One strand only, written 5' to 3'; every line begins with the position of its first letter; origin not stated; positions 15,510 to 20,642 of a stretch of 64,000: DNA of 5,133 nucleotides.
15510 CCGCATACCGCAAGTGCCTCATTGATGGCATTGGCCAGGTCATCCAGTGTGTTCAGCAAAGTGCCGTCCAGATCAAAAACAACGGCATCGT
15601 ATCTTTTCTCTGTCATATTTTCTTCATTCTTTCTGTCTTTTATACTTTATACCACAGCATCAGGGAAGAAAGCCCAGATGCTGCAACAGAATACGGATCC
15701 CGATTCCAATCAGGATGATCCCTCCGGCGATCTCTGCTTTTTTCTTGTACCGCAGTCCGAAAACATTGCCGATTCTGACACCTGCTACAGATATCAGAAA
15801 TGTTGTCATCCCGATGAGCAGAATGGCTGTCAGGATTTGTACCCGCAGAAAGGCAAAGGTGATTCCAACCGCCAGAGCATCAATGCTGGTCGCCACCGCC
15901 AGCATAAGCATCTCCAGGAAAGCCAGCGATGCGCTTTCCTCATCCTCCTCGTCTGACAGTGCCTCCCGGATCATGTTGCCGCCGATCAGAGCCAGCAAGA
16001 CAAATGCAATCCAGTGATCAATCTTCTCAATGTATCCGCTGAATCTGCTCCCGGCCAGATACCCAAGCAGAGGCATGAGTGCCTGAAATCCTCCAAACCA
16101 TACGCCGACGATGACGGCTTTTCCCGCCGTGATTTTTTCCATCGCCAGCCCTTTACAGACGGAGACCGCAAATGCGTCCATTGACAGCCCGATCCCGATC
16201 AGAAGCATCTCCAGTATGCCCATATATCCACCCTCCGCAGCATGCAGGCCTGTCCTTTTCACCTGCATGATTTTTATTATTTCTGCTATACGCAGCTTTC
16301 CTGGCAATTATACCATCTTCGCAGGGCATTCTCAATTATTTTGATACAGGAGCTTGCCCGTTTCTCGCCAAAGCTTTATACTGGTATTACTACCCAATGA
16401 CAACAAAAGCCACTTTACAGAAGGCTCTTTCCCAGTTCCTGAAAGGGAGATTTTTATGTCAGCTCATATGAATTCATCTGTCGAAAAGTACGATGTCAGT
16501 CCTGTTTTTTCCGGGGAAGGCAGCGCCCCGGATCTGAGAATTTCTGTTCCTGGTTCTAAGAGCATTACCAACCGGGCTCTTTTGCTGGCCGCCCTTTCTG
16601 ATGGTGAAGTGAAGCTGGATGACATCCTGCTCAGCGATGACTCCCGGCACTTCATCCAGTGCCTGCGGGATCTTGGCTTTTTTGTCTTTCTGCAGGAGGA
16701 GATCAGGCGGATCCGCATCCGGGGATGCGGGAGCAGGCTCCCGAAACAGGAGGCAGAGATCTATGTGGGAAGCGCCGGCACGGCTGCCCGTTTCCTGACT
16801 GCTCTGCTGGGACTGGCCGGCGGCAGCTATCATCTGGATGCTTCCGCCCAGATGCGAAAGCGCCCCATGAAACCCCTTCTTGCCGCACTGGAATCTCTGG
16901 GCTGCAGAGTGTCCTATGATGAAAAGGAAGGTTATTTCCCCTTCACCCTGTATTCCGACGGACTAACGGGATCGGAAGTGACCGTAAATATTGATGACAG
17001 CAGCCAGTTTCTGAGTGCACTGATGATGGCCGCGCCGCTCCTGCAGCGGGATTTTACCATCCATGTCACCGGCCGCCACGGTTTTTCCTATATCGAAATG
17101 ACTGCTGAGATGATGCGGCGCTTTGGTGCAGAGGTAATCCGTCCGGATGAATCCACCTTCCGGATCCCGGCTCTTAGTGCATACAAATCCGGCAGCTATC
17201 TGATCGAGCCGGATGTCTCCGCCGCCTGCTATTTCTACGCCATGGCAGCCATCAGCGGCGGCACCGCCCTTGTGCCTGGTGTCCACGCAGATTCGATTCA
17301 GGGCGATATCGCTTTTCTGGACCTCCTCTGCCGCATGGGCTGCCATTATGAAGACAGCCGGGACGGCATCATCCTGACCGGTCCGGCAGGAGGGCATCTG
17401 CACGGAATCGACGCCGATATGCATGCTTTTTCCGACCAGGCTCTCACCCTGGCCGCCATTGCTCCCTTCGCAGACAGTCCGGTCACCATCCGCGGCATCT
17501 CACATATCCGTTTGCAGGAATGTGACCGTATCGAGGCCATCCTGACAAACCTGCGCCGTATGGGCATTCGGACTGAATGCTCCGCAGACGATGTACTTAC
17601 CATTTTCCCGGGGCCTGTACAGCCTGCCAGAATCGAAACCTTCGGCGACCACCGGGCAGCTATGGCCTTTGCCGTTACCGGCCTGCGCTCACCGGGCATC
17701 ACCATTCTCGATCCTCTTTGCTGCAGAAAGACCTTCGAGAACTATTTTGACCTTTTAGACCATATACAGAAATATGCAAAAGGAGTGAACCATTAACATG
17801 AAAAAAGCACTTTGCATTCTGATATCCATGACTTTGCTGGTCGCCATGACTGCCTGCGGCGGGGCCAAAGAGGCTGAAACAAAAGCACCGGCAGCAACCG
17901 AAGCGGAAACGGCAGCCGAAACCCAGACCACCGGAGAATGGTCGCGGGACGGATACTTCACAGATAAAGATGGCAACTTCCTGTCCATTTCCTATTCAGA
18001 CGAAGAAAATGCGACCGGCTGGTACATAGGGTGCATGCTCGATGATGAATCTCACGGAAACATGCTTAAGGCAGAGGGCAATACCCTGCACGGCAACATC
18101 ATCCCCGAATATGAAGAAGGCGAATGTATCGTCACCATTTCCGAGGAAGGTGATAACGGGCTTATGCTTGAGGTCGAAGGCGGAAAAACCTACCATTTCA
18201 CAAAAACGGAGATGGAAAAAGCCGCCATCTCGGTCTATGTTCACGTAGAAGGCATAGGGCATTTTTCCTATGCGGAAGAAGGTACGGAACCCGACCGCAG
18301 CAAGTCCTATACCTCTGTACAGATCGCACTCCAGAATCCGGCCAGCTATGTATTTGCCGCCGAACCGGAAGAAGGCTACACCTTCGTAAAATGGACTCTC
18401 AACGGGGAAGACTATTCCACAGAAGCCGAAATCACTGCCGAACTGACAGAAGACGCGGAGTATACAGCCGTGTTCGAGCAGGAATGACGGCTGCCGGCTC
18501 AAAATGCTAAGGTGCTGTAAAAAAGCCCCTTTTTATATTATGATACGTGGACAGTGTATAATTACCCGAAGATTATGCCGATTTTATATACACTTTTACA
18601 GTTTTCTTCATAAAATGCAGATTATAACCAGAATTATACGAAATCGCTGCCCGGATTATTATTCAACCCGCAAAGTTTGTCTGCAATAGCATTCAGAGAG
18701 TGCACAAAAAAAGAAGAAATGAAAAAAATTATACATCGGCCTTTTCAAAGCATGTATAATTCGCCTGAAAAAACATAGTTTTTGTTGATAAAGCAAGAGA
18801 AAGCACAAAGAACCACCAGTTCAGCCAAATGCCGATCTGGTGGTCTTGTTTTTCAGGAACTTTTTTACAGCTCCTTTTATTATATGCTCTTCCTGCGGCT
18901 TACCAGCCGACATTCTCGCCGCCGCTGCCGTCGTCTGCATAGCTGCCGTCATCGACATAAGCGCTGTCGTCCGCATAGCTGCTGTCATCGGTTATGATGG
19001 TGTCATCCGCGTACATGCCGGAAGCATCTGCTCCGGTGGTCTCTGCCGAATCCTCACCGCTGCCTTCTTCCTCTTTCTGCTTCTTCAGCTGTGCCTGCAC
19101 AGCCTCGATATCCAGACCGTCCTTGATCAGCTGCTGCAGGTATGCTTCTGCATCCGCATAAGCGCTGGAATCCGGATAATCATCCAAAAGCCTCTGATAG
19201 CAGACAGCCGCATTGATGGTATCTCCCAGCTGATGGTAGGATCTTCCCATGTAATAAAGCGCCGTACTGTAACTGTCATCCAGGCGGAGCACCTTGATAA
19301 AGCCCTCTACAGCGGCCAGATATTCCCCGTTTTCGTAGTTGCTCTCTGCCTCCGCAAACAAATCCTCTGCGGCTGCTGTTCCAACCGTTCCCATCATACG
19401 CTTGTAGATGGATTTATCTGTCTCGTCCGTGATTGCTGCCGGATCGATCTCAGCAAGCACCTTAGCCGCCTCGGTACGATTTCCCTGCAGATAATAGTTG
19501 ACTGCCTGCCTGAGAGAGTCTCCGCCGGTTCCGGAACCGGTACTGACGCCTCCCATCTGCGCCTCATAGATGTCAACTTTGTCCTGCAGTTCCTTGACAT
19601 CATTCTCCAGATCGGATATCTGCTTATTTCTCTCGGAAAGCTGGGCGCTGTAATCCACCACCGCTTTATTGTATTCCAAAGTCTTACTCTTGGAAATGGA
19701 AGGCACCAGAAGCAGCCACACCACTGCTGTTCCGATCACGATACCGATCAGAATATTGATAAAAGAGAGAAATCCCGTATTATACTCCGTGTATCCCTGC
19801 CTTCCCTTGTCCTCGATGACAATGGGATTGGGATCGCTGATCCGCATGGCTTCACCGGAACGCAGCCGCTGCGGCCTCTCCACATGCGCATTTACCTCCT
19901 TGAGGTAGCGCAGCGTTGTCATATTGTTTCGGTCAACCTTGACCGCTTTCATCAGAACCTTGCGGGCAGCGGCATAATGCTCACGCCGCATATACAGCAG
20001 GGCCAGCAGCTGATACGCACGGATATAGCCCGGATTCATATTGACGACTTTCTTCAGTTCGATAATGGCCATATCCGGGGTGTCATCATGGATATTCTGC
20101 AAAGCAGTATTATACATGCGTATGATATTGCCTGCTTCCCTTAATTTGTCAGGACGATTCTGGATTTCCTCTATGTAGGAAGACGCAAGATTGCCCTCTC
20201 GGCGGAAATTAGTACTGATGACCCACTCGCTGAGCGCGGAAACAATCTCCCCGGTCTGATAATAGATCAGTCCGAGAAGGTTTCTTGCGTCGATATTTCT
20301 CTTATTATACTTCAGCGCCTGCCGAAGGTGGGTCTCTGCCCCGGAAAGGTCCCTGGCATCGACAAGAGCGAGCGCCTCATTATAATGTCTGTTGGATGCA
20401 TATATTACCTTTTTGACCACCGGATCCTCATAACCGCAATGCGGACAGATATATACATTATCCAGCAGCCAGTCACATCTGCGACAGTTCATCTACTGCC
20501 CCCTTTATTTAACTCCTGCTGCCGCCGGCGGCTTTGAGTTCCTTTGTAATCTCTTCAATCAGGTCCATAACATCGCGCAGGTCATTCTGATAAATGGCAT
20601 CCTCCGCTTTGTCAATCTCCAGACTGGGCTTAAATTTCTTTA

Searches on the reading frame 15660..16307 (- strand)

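Call 34: search_protein_families(library=pfam, proteins=[window:15660-16307:-], max_evalue=0.0001)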
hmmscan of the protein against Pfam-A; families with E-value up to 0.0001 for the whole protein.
window:15660-16307:- (215 aa): 1 family
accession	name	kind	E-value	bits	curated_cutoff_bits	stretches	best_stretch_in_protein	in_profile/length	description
PF02659.21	Mntp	-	3.2e-54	183.3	24.4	1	61-207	4-152/152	Putative manganese efflux pump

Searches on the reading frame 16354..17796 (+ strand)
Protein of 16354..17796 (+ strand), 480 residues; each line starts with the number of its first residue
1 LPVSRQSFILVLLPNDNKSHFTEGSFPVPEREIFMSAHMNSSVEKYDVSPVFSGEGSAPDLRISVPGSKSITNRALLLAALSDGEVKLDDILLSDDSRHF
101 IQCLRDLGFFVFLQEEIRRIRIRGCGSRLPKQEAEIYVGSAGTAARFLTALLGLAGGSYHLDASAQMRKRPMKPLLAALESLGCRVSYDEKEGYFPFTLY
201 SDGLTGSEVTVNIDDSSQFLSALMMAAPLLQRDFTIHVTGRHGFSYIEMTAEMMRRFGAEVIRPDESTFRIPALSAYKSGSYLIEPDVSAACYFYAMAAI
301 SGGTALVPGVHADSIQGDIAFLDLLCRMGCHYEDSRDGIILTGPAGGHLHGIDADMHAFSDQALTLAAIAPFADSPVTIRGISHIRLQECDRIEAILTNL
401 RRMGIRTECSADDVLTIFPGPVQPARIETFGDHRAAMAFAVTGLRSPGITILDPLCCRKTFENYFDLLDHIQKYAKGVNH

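Call 34: search_protein_families(library=pfam, proteins=[window:16354-17796:+], max_evalue=0.0001)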
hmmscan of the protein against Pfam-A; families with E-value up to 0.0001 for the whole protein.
window:16354-17796:+ (480 aa): 1 family
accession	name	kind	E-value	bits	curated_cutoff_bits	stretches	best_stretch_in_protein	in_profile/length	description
PF00275.25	EPSP_synthase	-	4.3e-102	342.4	22.8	1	62-467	10-416/417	EPSP synthase (3-phosphoshikimate 1-carboxyvinyltransferase)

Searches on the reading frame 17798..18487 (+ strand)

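Call 34: search_protein_families(library=pfam, proteins=[window:17798-18487:+], max_evalue=0.0001)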
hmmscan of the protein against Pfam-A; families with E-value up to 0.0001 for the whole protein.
window:17798-18487:+ (229 aa): 1 family
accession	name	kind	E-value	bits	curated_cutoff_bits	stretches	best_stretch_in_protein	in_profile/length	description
PF18998.6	Flg_new_2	-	7.2e-06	26.3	23.6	1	186-228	27-71/73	Divergent InlB B-repeat domain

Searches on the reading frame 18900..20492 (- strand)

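Call 5: search_protein_families(library=pfam, proteins=[window:18900-20492:-], max_evalue=0.01)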
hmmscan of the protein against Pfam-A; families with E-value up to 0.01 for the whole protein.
window:18900-20492:- (530 aa): 18 families
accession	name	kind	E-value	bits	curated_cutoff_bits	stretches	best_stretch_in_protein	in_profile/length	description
PF07719.23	TPR_2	-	8e-16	57.2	27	2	411-441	3-33/34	Tetratricopeptide repeat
PF14559.12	TPR_19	-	9.6e-16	58.3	25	2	43-87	1-45/68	Tetratricopeptide repeat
PF13432.12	TPR_16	-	1.1e-13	51.8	32.7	2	37-90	1-53/65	Tetratricopeptide repeat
PF13414.12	TPR_11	-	1.2e-10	41.4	26.8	2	48-81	9-42/42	TPR repeat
PF13174.12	TPR_6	-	2.4e-09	37.6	26.3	1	411-442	2-33/33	Tetratricopeptide repeat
PF13431.12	TPR_17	-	1e-08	35.2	24.4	0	146-177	2-33/34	Tetratricopeptide repeat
PF13428.12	TPR_14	-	1.1e-08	35.3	23.5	1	158-197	2-41/44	Tetratricopeptide repeat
PF13181.12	TPR_8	-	1.3e-08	34.7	25.7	1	157-190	1-34/34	Tetratricopeptide repeat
PF23914.1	TPR_CcmH_CycH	-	8.9e-08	32.6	42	1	37-91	90-145/158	Cytochrome c-type biogenesis protein H TPR domain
PF12895.13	ANAPC3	-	5.8e-07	30.1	27.2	0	372-424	20-71/82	Anaphase-promoting complex, cyclosome, subunit 3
PF00515.34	TPR_1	-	5.7e-06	26.4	27.8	0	411-434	3-26/34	Tetratricopeptide repeat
PF14561.12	TPR_20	-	8.4e-06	26.5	25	0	142-189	7-54/90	Tetratricopeptide repeat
PF25063.1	ARM_TT21_C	-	3.3e-05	24.3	35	0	130-194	102-166/209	Tetratricopeptide repeat protein 21 C-terminal ARM domain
PF13371.12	TPR_9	-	0.00042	20.7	35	0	151-187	23-59/73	Tetratricopeptide repeat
PF06810.17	Phage_scaffold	-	0.00082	19.8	35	1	267-313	32-79/170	Phage capsid assembly scaffolding protein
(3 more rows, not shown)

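Call 6: search_protein_families(library=ncbifam, proteins=[window:18900-20492:-], max_evalue=0.01)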
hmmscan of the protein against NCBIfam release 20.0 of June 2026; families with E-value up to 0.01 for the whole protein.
window:18900-20492:- (530 aa): 19 families
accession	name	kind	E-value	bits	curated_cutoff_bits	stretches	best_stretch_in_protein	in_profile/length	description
TIGR02917.1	PEP_TPR_lipo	equivalog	3.4e-13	48.4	312.2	3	130-195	506-571/899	XrtA/PEP-CTERM system TPR-repeat protein PrsT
TIGR02521.1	type_IV_pilW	equivalog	2.4e-11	43.6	154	2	128-192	36-100/234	type IV pilus biogenesis/stability protein PilW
NF040959.1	MamA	equivalog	1e-10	41.4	200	1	133-187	149-203/204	magnetosome protein MamA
NF008757.0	PRK11788.1-5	equivalog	7.4e-08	31.9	363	0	130-206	187-264/388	lipopolysaccharide assembly protein LapB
NF033758.1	gliding_GltE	equivalog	9.4e-08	31.4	225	1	40-90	263-313/411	adventurous gliding motility TPR repeat lipoprotein GltE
TIGR02795.1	tol_pal_ybgF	equivalog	2.9e-07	31.1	90.1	1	375-450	39-117/119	tol-pal system protein YbgF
NF008753.0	PRK11788.1-1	equivalog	7.5e-07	28.6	395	1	122-208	178-266/389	lipopolysaccharide assembly protein LapB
NF053607.1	CHU_0125_OmpA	equivalog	1.5e-06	27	620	1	366-504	10-144/639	CHU_0125 family OmpA-like outer membrane integrity protein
NF008756.0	PRK11788.1-4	equivalog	1.8e-06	27.3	474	1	121-208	177-266/389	lipopolysaccharide assembly protein LapB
NF047507.1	TPR_BatC_Lepto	exception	2.2e-05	24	175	1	379-482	62-169/214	TPR repeat-containing protein BatC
NF008520.0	PRK11447.1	equivalog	2.2e-05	22.4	858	0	124-193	270-339/1157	cellulose synthase complex outer membrane protein BcsC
TIGR03302.1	OM_YfiO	subfamily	0.00053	19.5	81.4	0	375-455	33-212/239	outer membrane protein assembly factor BamD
NF047371.1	FlcA_CTERM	equivalog_domain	0.00093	17.8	300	1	385-441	483-539/646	periplasmic flagellar collar protein FlcA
NF008755.0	PRK11788.1-3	equivalog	0.0037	16.6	430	0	39-91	186-238/388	lipopolysaccharide assembly protein LapB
NF033920.0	C39_PA2778_fam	equivalog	0.0043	16.5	150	0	112-204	145-237/255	PA2778 family cysteine peptidase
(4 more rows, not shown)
